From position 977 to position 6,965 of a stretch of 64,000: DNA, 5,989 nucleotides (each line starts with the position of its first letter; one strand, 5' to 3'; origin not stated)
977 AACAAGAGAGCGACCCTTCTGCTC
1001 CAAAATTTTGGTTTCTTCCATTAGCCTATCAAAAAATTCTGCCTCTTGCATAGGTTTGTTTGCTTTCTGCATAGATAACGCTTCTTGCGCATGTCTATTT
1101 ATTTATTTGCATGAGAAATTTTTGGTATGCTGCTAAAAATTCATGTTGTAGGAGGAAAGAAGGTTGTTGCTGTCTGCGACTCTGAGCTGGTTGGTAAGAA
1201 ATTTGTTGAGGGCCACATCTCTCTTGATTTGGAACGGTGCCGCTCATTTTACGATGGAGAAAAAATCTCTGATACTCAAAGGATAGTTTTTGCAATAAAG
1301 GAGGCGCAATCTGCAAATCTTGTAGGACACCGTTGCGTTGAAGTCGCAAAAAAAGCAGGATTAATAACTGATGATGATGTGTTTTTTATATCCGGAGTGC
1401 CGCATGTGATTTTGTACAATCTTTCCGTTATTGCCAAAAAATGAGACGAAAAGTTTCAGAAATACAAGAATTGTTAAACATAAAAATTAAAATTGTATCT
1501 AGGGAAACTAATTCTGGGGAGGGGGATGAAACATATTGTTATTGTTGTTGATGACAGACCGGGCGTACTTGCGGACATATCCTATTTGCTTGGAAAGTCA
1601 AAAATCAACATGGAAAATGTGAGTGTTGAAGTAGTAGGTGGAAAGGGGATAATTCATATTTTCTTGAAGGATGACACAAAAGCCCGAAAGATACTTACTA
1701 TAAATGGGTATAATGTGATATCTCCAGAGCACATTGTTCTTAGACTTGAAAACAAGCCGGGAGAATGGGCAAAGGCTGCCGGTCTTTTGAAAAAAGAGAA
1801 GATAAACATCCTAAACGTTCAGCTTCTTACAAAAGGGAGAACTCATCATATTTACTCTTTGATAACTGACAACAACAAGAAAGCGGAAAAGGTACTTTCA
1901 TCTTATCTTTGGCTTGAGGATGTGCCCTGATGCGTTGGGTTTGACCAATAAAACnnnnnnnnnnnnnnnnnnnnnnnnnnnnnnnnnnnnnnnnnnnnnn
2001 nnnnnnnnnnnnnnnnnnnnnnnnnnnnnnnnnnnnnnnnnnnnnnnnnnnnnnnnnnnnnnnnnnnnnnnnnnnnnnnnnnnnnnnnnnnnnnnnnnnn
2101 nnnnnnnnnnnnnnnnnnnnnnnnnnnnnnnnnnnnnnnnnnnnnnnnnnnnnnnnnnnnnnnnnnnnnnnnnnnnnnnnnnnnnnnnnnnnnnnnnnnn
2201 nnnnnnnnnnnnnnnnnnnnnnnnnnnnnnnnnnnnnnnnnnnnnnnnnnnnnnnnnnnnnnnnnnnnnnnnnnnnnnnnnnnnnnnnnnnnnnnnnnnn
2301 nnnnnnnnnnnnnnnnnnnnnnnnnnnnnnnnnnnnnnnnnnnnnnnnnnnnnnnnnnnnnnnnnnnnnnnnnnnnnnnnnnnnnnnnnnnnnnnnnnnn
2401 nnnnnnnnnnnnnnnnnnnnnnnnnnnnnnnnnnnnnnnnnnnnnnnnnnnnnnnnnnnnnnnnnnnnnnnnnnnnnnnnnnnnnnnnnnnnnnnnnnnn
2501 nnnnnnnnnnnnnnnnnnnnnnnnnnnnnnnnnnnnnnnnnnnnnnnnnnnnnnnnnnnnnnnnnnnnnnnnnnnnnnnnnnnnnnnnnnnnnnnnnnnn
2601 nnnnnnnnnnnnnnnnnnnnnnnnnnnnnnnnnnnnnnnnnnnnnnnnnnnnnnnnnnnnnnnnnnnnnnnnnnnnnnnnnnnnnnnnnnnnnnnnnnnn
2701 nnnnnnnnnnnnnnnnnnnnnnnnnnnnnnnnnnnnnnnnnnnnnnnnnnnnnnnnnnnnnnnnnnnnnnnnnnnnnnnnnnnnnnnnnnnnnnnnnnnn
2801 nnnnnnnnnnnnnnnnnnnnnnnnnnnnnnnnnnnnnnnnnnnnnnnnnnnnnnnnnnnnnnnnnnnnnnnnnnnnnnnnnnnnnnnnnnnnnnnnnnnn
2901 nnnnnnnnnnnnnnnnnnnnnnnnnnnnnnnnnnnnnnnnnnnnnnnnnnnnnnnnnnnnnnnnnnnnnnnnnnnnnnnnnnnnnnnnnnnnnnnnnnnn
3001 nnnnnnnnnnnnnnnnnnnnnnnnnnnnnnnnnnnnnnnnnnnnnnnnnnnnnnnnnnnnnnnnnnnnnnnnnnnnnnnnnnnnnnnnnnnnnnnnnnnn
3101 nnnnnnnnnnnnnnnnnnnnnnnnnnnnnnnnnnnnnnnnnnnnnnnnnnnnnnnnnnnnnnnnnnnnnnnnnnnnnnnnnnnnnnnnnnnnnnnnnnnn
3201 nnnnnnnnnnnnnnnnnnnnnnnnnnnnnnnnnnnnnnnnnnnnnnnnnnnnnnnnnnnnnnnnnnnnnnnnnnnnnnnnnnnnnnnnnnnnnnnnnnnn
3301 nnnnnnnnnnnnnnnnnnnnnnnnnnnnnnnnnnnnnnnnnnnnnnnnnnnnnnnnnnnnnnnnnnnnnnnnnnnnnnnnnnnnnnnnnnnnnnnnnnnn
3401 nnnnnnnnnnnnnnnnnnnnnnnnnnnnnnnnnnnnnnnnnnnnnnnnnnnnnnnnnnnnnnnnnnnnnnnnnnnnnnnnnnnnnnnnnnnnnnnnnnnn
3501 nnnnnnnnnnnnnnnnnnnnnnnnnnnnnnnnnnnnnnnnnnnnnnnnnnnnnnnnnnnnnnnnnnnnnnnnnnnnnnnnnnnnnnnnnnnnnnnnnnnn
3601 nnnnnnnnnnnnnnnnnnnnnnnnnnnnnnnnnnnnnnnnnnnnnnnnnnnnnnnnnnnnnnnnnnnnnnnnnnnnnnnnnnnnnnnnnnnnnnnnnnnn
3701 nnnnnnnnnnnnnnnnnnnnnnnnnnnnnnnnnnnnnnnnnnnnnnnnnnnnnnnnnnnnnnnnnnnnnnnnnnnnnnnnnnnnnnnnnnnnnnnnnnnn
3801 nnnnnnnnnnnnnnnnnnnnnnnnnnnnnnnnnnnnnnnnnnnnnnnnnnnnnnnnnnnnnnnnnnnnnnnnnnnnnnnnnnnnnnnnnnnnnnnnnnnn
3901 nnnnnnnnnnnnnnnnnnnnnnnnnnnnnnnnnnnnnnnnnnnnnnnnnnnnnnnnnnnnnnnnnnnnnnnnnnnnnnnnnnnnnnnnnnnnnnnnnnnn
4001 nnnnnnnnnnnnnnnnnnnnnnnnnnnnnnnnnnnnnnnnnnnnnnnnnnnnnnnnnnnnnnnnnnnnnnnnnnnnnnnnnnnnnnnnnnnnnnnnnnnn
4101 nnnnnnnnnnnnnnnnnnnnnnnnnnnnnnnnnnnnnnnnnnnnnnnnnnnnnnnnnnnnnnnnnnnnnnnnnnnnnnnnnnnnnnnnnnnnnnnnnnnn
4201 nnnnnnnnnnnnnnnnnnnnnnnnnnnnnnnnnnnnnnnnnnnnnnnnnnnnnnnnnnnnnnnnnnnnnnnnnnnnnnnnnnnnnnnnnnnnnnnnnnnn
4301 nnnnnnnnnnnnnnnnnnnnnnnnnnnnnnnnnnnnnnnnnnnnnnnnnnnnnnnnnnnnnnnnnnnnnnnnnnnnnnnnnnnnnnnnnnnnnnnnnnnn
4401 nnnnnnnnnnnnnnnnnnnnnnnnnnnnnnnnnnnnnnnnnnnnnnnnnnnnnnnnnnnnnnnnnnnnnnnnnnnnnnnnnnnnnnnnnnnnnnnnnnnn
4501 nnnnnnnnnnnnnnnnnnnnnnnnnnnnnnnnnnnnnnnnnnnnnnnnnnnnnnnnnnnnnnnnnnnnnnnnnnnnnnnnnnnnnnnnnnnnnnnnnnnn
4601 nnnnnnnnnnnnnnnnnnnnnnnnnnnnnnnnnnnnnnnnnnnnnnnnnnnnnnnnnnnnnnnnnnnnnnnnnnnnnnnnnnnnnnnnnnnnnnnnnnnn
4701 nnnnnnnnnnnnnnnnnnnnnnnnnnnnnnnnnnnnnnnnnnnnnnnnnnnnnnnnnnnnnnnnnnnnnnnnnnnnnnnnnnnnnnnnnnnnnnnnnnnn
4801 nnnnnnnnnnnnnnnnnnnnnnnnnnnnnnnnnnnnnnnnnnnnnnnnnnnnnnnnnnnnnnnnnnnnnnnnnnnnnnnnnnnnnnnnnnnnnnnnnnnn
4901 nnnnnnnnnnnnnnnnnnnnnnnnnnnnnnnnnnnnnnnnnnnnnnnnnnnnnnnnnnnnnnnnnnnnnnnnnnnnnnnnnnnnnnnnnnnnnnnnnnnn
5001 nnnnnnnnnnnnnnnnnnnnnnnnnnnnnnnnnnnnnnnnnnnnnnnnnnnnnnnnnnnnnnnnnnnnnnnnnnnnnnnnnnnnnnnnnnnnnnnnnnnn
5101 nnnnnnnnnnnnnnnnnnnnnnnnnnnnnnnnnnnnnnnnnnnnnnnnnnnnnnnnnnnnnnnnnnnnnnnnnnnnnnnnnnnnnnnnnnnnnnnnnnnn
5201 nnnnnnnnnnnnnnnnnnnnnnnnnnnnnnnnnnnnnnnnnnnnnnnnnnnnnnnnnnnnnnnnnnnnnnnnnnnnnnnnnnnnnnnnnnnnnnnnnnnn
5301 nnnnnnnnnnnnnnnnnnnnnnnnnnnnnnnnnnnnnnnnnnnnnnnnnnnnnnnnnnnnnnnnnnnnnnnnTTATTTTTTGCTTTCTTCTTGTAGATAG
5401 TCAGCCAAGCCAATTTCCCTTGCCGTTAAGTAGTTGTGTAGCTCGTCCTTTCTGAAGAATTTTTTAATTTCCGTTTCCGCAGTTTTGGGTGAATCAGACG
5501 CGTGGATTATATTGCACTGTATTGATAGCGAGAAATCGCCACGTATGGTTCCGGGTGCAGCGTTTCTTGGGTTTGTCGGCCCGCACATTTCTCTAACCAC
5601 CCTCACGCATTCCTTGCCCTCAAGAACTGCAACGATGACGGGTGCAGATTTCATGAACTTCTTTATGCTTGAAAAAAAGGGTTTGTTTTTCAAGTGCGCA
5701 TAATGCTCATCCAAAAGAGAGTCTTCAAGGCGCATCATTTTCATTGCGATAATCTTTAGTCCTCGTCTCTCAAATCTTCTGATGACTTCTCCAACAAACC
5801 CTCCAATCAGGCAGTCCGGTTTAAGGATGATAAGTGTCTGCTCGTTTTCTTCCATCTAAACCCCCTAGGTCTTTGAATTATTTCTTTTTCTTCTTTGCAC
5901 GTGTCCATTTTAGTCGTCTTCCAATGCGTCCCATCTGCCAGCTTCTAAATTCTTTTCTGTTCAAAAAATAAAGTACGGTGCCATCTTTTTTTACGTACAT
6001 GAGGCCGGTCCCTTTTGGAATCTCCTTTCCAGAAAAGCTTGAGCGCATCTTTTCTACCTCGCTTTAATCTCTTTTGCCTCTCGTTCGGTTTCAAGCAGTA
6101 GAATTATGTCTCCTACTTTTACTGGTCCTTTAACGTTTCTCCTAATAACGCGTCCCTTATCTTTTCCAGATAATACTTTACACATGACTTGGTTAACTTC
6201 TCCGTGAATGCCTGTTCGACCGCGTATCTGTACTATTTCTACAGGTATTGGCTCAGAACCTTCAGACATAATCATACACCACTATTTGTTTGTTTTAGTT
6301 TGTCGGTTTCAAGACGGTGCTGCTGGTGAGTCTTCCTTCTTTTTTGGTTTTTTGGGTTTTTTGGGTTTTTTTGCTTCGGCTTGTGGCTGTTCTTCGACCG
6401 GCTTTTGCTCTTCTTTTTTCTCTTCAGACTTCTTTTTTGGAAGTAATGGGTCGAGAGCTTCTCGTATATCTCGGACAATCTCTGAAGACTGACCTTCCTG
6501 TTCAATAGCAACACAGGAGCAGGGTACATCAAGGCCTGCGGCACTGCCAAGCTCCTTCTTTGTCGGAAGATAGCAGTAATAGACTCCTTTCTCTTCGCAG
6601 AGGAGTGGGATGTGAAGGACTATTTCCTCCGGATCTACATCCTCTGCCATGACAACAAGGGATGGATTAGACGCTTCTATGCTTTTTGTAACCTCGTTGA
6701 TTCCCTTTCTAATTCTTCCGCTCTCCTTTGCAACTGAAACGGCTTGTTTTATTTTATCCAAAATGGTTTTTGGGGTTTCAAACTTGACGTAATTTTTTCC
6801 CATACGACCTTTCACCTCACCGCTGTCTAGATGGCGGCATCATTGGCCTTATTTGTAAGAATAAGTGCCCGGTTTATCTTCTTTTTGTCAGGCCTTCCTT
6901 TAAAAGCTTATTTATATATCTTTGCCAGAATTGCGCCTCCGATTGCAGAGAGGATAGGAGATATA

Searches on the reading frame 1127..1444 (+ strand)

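Call 76: search_protein_families(library=pfam, proteins=[window:1127-1444:+], max_evalue=0.001)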
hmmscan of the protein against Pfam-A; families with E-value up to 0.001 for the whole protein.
window:1127-1444:+ (105 aa): 1 family
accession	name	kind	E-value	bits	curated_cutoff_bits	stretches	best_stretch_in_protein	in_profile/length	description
PF04242.18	DUF424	-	2.2e-19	70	25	1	10-99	5-92/92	Protein of unknown function (DUF424)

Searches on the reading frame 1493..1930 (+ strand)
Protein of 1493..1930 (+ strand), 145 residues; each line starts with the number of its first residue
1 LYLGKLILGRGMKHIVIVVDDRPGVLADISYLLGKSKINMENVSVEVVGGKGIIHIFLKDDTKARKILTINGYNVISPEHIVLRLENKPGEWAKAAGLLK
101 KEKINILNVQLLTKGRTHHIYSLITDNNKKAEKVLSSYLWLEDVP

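Call 76: search_protein_families(library=pfam, proteins=[window:1493-1930:+], max_evalue=0.001)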
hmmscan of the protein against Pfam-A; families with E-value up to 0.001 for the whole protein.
window:1493-1930:+ (145 aa): 5 families
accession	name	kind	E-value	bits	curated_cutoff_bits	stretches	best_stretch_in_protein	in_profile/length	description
PF01842.31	ACT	-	1.8e-12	47.2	27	1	15-66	3-56/66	ACT domain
PF22629.2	ACT_AHAS_ss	-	1.3e-10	41.7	27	1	16-68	2-56/67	AHAS small subunit-like ACT domain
PF13291.12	ACT_4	-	1.4e-09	38.9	27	1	15-55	9-49/80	ACT domain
PF19571.5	ACT_8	-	7.9e-09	35.9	23.5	1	13-135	4-125/141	ACT domain pair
PF13840.12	ACT_7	-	0.00055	20.2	27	0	17-44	11-42/65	ACT domain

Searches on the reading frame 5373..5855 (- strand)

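Call 76: search_protein_families(library=pfam, proteins=[window:5373-5855:-], max_evalue=0.001)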
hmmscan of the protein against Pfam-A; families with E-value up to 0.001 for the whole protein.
window:5373-5855:- (160 aa): 1 family
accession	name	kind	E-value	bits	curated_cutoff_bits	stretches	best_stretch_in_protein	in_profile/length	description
PF00334.24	NDK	-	3.4e-52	176.3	27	1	5-138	1-134/135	Nucleoside diphosphate kinase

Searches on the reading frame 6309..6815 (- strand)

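Call 76: search_protein_families(library=pfam, proteins=[window:6309-6815:-], max_evalue=0.001)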
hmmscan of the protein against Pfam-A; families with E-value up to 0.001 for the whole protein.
window:6309-6815:- (168 aa): 1 family
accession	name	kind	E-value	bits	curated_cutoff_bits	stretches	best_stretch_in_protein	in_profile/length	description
PF01248.31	Ribosomal_L7Ae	-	1.8e-29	101.7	22.1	1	20-113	1-94/95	Ribosomal protein L7Ae/L30e/S12e/Gadd45 family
